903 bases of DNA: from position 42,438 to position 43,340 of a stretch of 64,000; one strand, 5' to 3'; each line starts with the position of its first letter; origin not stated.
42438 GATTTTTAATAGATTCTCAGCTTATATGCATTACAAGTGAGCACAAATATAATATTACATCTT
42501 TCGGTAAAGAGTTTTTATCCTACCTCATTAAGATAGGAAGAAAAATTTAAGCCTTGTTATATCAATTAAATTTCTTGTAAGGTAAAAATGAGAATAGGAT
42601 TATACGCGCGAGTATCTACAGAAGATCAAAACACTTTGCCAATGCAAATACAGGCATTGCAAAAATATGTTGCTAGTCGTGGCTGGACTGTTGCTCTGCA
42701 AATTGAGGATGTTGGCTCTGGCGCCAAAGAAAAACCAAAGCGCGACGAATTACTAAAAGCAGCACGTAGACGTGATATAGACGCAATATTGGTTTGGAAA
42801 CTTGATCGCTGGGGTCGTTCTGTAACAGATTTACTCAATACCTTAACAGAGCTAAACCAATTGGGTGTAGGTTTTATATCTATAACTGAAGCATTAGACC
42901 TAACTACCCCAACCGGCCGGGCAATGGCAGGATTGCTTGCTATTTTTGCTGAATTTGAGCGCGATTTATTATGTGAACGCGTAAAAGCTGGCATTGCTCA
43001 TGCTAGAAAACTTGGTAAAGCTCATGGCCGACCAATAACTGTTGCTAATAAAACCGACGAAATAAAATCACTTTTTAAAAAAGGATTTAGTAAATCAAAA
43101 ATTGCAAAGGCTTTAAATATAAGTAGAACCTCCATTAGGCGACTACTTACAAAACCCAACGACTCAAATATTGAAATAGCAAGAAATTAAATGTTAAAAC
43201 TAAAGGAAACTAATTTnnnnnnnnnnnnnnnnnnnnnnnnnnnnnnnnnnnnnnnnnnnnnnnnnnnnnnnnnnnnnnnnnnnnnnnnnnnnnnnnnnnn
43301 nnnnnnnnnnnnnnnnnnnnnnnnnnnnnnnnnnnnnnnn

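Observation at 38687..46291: Two 178-bp Tn3-type miniature elements bracket a 7.2-kb cargo with a TATTC duplication at the outer ends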

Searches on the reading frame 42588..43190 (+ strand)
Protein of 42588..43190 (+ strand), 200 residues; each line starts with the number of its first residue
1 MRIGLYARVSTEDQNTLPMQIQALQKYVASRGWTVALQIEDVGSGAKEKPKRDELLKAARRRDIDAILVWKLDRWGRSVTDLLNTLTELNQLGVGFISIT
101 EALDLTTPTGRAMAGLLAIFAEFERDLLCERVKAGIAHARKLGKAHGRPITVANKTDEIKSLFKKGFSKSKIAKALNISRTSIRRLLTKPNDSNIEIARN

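Call 7: search_protein_families(library=pfam, proteins=[window:42588-43190:+], max_evalue=0.01)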
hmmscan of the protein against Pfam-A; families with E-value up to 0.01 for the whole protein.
window:42588-43190:+ (200 aa): 4 families
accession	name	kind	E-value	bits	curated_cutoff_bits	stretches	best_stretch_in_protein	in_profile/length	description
PF00239.26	Resolvase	-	1.1e-42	146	23.3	1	5-144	3-144/145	Resolvase, N terminal domain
PF02796.21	HTH_7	-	9.8e-07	29.3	23.8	1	147-189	1-44/45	Helix-turn-helix domain of resolvase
PF13384.12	HTH_23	-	0.00042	20.5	24.6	1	162-190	13-41/50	Homeodomain-like domain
PF07506.17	RepB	-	0.0026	18.3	30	0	151-188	6-43/185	RepB plasmid partitioning protein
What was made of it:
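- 42588..43190 (+): Serine resolvase, TnpR-like, 200 aa. PF00239 at 1.1e-42 and HTH_7 (call 7).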

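Call 14: find_encoding_contigs(protein=window:42588-43190:+, flank=10000, max_places=10)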
Protein window:42588-43190:+ (200 aa): 2 contigs read that carry it; 2 places shown.
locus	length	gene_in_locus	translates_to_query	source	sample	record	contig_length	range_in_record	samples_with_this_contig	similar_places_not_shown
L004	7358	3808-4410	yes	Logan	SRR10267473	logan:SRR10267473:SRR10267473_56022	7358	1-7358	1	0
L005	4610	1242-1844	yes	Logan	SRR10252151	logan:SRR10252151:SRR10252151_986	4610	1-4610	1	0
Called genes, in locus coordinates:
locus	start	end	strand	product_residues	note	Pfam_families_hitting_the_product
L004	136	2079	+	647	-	-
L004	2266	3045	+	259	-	-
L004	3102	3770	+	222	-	-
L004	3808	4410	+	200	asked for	PF00239:Resolvase, PF02796:HTH_7 (weak)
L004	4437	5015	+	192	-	PF00903:Glyoxalase, PF12681:Glyoxalase_2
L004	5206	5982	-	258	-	PF20247:DUF6602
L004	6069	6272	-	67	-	-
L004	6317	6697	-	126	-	PF13744:HTH_37, PF13560:HTH_31 (faint), PF04545:Sigma70_r4 (weak), PF01381:HTH_3 (weak)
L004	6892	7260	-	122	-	PF15731:MqsA_antitoxin (weak), PF01381:HTH_3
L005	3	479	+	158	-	?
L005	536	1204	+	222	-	-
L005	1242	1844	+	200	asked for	PF00239:Resolvase, PF02796:HTH_7 (weak)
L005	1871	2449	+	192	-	PF00903:Glyoxalase, PF12681:Glyoxalase_2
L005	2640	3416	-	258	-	PF20247:DUF6602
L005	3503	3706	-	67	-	-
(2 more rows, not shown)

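Call 26: find_homologous_proteins(query=window:42588-43190:+, max_evalue=1e-20)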
Query window:42588-43190:+ (200 aa): 7983 proteins with E <= 1e-20 among 8000 candidates; the best 120 are listed.
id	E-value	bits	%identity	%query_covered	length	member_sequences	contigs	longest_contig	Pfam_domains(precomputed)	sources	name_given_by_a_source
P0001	1.1e-104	366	87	98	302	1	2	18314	PF00239.27,PF02796.22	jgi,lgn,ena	-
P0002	4.1e-98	345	83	98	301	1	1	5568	PF00239.27,PF02796.22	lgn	-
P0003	7.1e-89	315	65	95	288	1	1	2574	PF00239.27,PF02796.22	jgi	jgi:DNA invertase Pin-like site-specific DNA recombinase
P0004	1.6e-84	301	74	95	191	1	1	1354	PF00239.27,PF02796.22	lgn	-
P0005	5.1e-84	299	74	95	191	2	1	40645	PF00239.27,PF02796.22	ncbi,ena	-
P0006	1.0e-83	298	72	95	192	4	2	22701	PF00239.27,PF02796.22,PF04218.20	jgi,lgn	jgi:putative DNA-invertase from lambdoid prophage Rac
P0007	1.7e-83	297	71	96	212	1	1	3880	PF00239.27,PF13384.13,PF02796.22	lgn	-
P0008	3.5e-83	296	72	95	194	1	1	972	PF00239.27,PF02796.22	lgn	-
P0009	7.0e-83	295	71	94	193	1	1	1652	PF00239.27,PF02796.22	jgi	-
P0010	1.3e-82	294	73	94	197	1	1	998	PF00239.27,PF02796.22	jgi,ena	-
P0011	1.8e-82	294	71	94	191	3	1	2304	PF00239.27,PF02796.22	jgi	jgi:putative DNA-invertase from lambdoid prophage Rac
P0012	4.2e-82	293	70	95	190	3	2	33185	PF00239.27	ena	-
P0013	5.0e-82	293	68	98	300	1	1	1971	PF00239.27,PF02796.22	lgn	-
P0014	5.2e-82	292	71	95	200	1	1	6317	PF00239.27,PF02796.22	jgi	jgi:putative DNA-invertase from lambdoid prophage Rac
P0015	7.5e-82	292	71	95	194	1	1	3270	PF00239.27,PF02796.22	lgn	-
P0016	7.8e-82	292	71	95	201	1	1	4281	PF00239.27,PF13384.13,PF02796.22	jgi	-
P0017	8.6e-82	292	70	97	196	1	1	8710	PF00239.27,PF02796.22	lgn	-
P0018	8.7e-82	292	68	95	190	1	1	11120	PF00239.27,PF19610.6,PF02796.22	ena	-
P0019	1.1e-81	291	71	95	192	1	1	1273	PF00239.27,PF02796.22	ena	-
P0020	1.1e-81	291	71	95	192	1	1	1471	PF00239.27,PF02796.22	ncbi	-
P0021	1.4e-81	291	70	97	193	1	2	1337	PF00239.27,PF02796.22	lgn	-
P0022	2.9e-81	290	68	98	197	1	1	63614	PF00239.27,PF19610.6,PF02796.22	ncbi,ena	-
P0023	3.7e-81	290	72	94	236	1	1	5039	PF00239.27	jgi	jgi:DNA invertase Pin-like site-specific DNA recombinase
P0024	4.6e-81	289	71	95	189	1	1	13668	PF00239.27,PF02796.22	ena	-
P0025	4.8e-81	289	68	98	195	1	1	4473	PF00239.27,PF02796.22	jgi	-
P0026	6.3e-81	289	70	94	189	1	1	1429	PF00239.27,PF02796.22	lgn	-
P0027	1.4e-80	288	70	94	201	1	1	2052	PF00239.27,PF02796.22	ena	-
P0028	2.2e-80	287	70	94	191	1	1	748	PF00239.27,PF02796.22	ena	-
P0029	2.6e-80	287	69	94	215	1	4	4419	PF00239.27,PF02796.22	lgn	-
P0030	5.0e-80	286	68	94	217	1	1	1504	PF00239.27,PF02796.22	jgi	jgi:putative DNA-invertase from lambdoid prophage Rac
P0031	6.3e-80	286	70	94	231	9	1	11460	PF00239.27,PF02796.22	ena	-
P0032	6.6e-80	286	69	94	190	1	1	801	PF00239.27,PF02796.22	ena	-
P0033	7.2e-80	285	68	94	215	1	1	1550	PF00239.27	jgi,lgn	-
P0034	1.4e-79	285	69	94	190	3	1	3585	PF00239.27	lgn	-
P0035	2.2e-79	284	69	94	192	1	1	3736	PF00239.27,PF13384.13,PF02796.22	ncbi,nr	ncbi:MAG: recombinase family protein [Gammaproteobacteria bacterium]|nr:recombinase family protein [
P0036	2.5e-79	284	68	94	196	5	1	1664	PF00239.27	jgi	jgi:putative DNA-invertase from lambdoid prophage Rac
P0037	2.7e-79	284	68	95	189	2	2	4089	PF00239.27,PF02796.22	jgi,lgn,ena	-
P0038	3.4e-79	283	68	95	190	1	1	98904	PF00239.27,PF13384.13,PF02796.22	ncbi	ncbi:TPA: recombinase family protein [Legionella pneumophila]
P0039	3.5e-79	283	66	98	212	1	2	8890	PF00239.27,PF02796.22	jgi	jgi:putative DNA-invertase from lambdoid prophage Rac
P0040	3.5e-79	283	69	93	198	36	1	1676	PF00239.27,PF13384.13,PF02796.22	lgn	-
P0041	4.4e-79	283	68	94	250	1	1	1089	PF00239.27,PF13384.13,PF02796.22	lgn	-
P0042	4.4e-79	283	68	94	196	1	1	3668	PF00239.27,PF13384.13,PF02954.26,PF02796.22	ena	-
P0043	4.5e-79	283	69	95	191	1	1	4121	PF00239.27,PF02796.22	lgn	-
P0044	4.6e-79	283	67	94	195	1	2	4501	PF00239.27,PF19610.6,PF02796.22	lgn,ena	-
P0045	4.8e-79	283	67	95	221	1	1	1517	PF00239.27,PF02796.22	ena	-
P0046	4.8e-79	283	69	94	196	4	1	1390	PF00239.27,PF13384.13,PF02796.22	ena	-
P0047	5.7e-79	283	66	94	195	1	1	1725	PF00239.27,PF02796.22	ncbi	-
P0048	5.9e-79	283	69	95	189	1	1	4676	PF00239.27,PF02796.22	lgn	-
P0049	6.4e-79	282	66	95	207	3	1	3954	PF00239.27,PF02796.22,PF04218.20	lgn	-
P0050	6.4e-79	282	64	98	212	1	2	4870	PF00239.27,PF02796.22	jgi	jgi:putative DNA-invertase from lambdoid prophage Rac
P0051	7.4e-79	282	64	98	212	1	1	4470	PF00239.27,PF02796.22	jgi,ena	-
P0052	7.6e-79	282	68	95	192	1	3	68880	PF00239.27,PF02796.22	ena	-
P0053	7.6e-79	282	68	94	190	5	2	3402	PF00239.27,PF02796.22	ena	-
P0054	8.2e-79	282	66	94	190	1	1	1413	PF00239.27,PF02796.22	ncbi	-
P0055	8.4e-79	282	67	95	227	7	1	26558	PF00239.27,PF02796.22,PF04218.20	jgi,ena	-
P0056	8.6e-79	282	65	94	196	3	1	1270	PF00239.27,PF02796.22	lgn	-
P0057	9.1e-79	282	65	97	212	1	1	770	PF00239.27,PF02796.22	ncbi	-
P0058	9.2e-79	282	68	94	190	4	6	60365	PF00239.27,PF13384.13,PF02796.22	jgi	jgi:putative DNA-invertase from lambdoid prophage Rac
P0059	9.9e-79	282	67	95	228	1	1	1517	PF00239.27,PF02796.22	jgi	jgi:putative DNA-invertase from lambdoid prophage Rac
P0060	1.0e-78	282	67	94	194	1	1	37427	PF00239.27,PF02796.22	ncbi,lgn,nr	ncbi:MAG TPA: recombinase family protein [Bryobacteraceae bacterium]|nr:recombinase family protein [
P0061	1.4e-78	281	69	94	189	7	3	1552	PF00239.27,PF13384.13,PF02954.26,PF02796.22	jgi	-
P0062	1.5e-78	281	65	97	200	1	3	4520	PF00239.27,PF13936.13,PF02796.22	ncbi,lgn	-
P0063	1.5e-78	281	66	94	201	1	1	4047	PF00239.27,PF13384.13,PF02796.22,PF04218.20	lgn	-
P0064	1.6e-78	281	68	94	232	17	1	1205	PF00239.27,PF13384.13,PF02796.22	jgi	jgi:putative DNA-invertase from lambdoid prophage Rac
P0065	1.8e-78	281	68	93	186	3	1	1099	PF00239.27,PF13384.13,PF02796.22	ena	-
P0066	1.9e-78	281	67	95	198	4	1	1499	PF00239.27,PF02796.22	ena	-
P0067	2.0e-78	281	68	95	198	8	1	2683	PF00239.27,PF13551.13,PF02796.22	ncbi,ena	-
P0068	2.2e-78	281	66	98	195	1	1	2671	PF00239.27,PF13384.13,PF02796.22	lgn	-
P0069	2.2e-78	281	66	94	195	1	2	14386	PF00239.27,PF02796.22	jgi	jgi:DNA invertase Pin-like site-specific DNA recombinase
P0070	2.3e-78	281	70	93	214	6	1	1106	PF00239.27,PF02796.22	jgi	jgi:putative DNA-invertase from lambdoid prophage Rac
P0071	2.8e-78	280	68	94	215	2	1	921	PF00239.27,PF02796.22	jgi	-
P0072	3.0e-78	280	68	95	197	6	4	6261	PF00239.27,PF02796.22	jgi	-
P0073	3.5e-78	280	65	98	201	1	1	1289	PF00239.27,PF02796.22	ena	-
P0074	3.7e-78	280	66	94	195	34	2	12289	PF00239.27,PF02796.22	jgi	jgi:DNA invertase Pin-like site-specific DNA recombinase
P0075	3.7e-78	280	66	94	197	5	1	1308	PF00239.27,PF02796.22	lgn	-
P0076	3.9e-78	280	68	95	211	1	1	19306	PF00239.27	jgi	jgi:DNA invertase Pin-like site-specific DNA recombinase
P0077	4.0e-78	280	67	94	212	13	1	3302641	PF00239.27,PF02796.22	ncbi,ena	-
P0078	4.7e-78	280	66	97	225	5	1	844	PF00239.27,PF02796.22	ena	-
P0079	5.9e-78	279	66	96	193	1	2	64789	PF00239.27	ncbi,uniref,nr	ncbi:resolvase [Legionella qingyii]|uniref:Recombinase family protein n=1 Tax=Legionella qingyii Tax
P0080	6.0e-78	279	67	94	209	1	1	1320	PF00239.27,PF13384.13,PF02796.22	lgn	-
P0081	6.7e-78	279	67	94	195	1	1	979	PF00239.27,PF02796.22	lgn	-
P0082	6.8e-78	279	65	97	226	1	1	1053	PF00239.27,PF02796.22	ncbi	-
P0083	6.9e-78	279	67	94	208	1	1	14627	PF00239.27,PF02796.22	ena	-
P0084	6.9e-78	279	67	94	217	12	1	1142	PF00239.27,PF02796.22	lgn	-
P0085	7.6e-78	279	66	94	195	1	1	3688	PF00239.27,PF02796.22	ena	-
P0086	7.6e-78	279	66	94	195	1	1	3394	PF00239.27,PF02796.22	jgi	-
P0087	7.7e-78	279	67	94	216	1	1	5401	PF00239.27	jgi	jgi:putative DNA-invertase from lambdoid prophage Rac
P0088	9.1e-78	279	66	94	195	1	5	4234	PF00239.27,PF02796.22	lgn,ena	-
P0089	9.9e-78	279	64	97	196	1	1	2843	PF00239.27,PF02796.22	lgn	-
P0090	1.1e-77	278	68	94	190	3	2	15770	PF00239.27,PF02796.22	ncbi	-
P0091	1.1e-77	278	66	96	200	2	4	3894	PF00239.27,PF02796.22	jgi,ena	-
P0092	1.2e-77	278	65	94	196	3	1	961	PF00239.27,PF13384.13,PF02796.22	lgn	-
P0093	1.4e-77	278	66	97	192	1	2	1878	PF00239.27,PF13384.13,PF02796.22,PF04218.20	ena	-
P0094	1.5e-77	278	65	94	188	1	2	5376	PF00239.27,PF02796.22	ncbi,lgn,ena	-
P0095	1.5e-77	278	68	94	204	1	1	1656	PF00239.27,PF02796.22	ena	-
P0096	1.5e-77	278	66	96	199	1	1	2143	PF00239.27,PF02796.22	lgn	-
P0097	1.7e-77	278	67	95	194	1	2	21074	PF00239.27,PF13384.13,PF02796.22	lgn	-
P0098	1.7e-77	278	67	94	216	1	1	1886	PF00239.27,PF02796.22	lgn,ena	-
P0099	1.8e-77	278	71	94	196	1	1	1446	PF00239.27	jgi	-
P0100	1.9e-77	278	68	94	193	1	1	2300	PF00239.27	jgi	jgi:putative DNA-invertase from lambdoid prophage Rac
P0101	1.9e-77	278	65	95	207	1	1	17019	PF00239.27,PF02796.22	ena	-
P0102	2.1e-77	277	68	94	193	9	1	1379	PF00239.27,PF02796.22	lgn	-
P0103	2.3e-77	277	63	97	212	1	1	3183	PF00239.27,PF02796.22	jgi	jgi:putative DNA-invertase from lambdoid prophage Rac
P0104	2.3e-77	277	66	94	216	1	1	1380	PF00239.27,PF02796.22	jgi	jgi:putative DNA-invertase from lambdoid prophage Rac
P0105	2.3e-77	277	66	94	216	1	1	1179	PF00239.27,PF02796.22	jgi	jgi:DNA invertase Pin-like site-specific DNA recombinase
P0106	2.4e-77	277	65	97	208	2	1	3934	PF00239.27,PF02796.22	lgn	-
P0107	2.4e-77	277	66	94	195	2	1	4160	PF00239.27,PF02796.22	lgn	-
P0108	2.5e-77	277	66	94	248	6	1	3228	PF00239.27,PF02796.22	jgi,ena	-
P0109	3.0e-77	277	66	94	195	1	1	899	PF00239.27,PF02796.22,PF04218.20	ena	-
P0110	3.0e-77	277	66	96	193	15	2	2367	PF00239.27,PF02796.22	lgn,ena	-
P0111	3.2e-77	277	66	96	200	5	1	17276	PF00239.27,PF02796.22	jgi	-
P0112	3.2e-77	277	68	93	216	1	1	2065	PF00239.27,PF02796.22,PF04218.20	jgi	jgi:putative DNA-invertase from lambdoid prophage Rac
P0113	3.3e-77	277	67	94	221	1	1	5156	PF00239.27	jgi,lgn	jgi:DNA invertase Pin-like site-specific DNA recombinase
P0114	3.5e-77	277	65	94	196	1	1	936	PF00239.27,PF13384.13,PF19610.6,PF02796.22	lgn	-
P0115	4.0e-77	277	66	94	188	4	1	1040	PF00239.27,PF02796.22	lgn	-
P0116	4.1e-77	277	67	95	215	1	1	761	PF00239.27,PF02796.22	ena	-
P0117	4.2e-77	276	66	94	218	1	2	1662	PF00239.27,PF02796.22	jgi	-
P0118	4.2e-77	276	65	95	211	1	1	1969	PF00239.27,PF02796.22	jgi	jgi:putative DNA-invertase from lambdoid prophage Rac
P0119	4.7e-77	276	66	97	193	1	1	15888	PF00239.27,PF13384.13,PF02796.22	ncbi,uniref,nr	ncbi:recombinase family protein [Legionella sp.]|uniref:recombinase family protein n=1 Tax=Legionell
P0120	4.7e-77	276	66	94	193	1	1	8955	PF00239.27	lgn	-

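Call 27: find_encoding_contigs(protein=P0001, flank=10000, max_places=6)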
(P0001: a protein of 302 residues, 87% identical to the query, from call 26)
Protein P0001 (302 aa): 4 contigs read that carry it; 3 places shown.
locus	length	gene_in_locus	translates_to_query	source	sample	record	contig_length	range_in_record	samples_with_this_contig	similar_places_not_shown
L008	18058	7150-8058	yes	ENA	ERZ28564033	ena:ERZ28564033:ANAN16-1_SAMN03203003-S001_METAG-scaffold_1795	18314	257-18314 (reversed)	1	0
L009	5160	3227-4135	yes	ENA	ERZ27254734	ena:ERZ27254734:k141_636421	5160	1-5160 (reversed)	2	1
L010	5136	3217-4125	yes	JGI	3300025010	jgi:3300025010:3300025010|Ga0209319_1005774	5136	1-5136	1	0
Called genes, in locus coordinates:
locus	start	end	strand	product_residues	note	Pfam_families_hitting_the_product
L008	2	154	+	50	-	?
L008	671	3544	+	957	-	-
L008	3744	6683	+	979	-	-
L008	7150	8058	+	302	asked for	PF00239:Resolvase, PF02796:HTH_7 (weak)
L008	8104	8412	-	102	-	-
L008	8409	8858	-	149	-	PF06296:RelE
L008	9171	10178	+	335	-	PF13614:AAA_31, PF01656:CbiA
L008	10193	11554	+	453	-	-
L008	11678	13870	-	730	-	PF10412:TrwB_AAD_bind (faint), PF12696:TraG-D_C (weak)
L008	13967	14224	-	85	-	-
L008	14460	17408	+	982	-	-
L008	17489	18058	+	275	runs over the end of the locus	?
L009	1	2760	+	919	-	?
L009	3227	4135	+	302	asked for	PF00239:Resolvase, PF02796:HTH_7 (weak)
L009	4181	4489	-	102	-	-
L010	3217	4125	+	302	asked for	PF00239:Resolvase, PF02796:HTH_7 (weak)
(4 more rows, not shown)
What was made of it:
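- The closest resolvase homologue sits on a plasmid-like contig with ParA, TraG/TrwB and RelE (call 27).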

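Call 28: find_encoding_contigs(protein=P0002, flank=10000, max_places=6)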
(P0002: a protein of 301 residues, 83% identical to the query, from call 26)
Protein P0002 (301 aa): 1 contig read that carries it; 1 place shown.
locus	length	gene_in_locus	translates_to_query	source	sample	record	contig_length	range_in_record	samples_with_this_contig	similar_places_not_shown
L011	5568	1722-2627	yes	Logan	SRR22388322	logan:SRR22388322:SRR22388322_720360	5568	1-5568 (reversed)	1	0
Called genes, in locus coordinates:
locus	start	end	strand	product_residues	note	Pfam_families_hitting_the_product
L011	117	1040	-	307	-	PF09509:Hypoth_Ymh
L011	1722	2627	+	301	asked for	PF00239:Resolvase, PF02796:HTH_7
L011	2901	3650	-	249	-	PF01695:IstB_IS21, PF20720:nSTAND3 (faint)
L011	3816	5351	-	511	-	PF00665:rve (weak), PF22483:Mu-transpos_C_2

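Call 33: search_protein_families(library=ncbifam, proteins=[window:42588-43190:+], max_evalue=0.01)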
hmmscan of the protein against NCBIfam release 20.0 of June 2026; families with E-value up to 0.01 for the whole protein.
window:42588-43190:+ (200 aa): 13 families
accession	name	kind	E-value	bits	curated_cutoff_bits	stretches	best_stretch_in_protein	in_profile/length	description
NF041201.1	recomb_XisF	equivalog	8.7e-25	87.6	375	1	6-170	4-167/465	fdxN element excision recombinase XisF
NF047343.1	SCCmet_CcrB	equivalog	2.5e-22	79.3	900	1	2-150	8-163/542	cassette chromosome recombinase CcrB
NF009949.0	PRK13413.1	equivalog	1.1e-16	61.1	272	1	6-189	5-195/203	master DNA invertase Mpi family serine-type recombinase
NF047347.1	SCCmet_CcrC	equivalog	1.4e-15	56.8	900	1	2-145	4-155/558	cassette chromosome recombinase CcrC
NF033518.0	transpos_IS607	equivalog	1.8e-15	57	110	1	3-96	56-151/187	IS607 family transposase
NF049883.1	resolv_YneB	equivalog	5.5e-07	29.2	175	1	5-143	4-146/211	YneB family resolvase-like protein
NF047344.1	SCCmet_CcrA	equivalog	1e-06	28.1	700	1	6-144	7-147/442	cassette chromosome recombinase CcrA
NF040595.1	HTH_Cbp1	equivalog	0.00097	19.1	140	1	156-189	5-38/135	CRISPR DNA repeat-binding protein Cbp1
NF033546.1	transpos_IS21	equivalog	0.0053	16.3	160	1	160-190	2-32/294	IS21 family transposase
NF040785.1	CD3324_fam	subfamily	0.0061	16.6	65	0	140-186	35-81/82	CD3324 family protein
NF053881.1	TransRegDeoRBac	equivalog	0.0064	15.7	420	0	162-192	16-46/311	DNA-binding transcriptional repressor DeoR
NF002620.0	PRK02277.1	subfamily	0.0071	16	115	0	158-192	10-44/201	orotate phosphoribosyltransferase-like protein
NF007750.0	PRK10430.1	equivalog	0.0074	15.8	262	0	124-194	137-206/239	two-component system response regulator DcuR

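Call 34: search_protein_families(library=padloc, proteins=[window:42588-43190:+], max_evalue=0.01)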
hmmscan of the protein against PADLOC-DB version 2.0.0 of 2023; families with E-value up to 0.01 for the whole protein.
window:42588-43190:+ (200 aa): 0 families

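Call 54: find_encoding_contigs(protein=P0005, flank=10000, max_places=3)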
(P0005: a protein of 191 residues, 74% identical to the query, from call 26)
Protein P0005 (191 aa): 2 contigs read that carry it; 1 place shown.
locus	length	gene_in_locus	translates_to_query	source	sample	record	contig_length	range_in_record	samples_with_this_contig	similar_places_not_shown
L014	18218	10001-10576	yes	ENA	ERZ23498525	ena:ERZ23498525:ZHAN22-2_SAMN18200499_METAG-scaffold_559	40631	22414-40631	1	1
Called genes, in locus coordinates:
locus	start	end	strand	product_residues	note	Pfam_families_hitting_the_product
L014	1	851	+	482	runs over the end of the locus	PF00224:PK, PF02887:PK_C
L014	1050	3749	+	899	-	-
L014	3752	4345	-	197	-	-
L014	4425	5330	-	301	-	PF02253:PLA1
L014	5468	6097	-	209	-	PF04263:TPK_catalytic, PF04265:TPK_B1_binding (weak)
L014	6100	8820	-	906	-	PF00133:tRNA-synt_1, PF09334:tRNA-synt_1g, PF13603:tRNA-synt_1_2, PF09334:tRNA-synt_1g (weak), PF08264:Anticodon_1, PF10458:Val_tRNA-synt_C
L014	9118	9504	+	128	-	-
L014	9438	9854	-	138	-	PF13700:DUF4158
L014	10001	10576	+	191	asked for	PF00239:Resolvase, PF02796:HTH_7 (weak)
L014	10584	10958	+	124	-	-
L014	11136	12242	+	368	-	PF01637:ATPase_2, PF13173:AAA_14 (faint)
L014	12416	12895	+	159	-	PF05638:T6SS_HCP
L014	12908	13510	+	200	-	-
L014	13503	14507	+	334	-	PF26363:Phospholipase-like (faint), PF01764:Lipase_3 (weak), PF00561:Abhydrolase_1 (faint)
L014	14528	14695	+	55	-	PF13744:HTH_37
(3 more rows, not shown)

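Call 55: find_encoding_contigs(protein=P0006, flank=10000, max_places=3)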
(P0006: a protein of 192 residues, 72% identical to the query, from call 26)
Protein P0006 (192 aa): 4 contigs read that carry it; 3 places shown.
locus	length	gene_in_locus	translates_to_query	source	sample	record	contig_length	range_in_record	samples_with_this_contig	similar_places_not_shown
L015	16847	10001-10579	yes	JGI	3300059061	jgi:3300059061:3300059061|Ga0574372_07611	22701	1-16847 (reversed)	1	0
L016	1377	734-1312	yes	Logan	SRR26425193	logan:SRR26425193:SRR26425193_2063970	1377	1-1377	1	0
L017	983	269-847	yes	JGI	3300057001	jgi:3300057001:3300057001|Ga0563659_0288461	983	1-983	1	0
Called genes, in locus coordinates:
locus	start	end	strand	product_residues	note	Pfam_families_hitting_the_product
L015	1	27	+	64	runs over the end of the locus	-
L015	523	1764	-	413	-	PF00872:Transposase_mut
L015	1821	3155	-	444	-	PF27349:IcsB_M (faint)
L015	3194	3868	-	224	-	-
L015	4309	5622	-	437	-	-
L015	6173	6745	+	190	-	PF00239:Resolvase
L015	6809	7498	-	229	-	PF13610:DDE_Tnp_IS240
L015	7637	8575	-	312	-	PF02661:Fic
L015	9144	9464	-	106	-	PF12844:HTH_19 (weak), PF01381:HTH_3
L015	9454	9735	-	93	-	-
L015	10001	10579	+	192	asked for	PF00239:Resolvase, PF02796:HTH_7, PF04218:CENP-B_N (weak)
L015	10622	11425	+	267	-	PF04754:Transposase_31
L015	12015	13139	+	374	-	-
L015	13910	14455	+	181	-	PF00239:Resolvase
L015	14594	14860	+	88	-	PF04221:RelB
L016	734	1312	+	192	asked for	PF00239:Resolvase, PF02796:HTH_7, PF04218:CENP-B_N (weak)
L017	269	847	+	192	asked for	PF00239:Resolvase, PF02796:HTH_7, PF04218:CENP-B_N (weak)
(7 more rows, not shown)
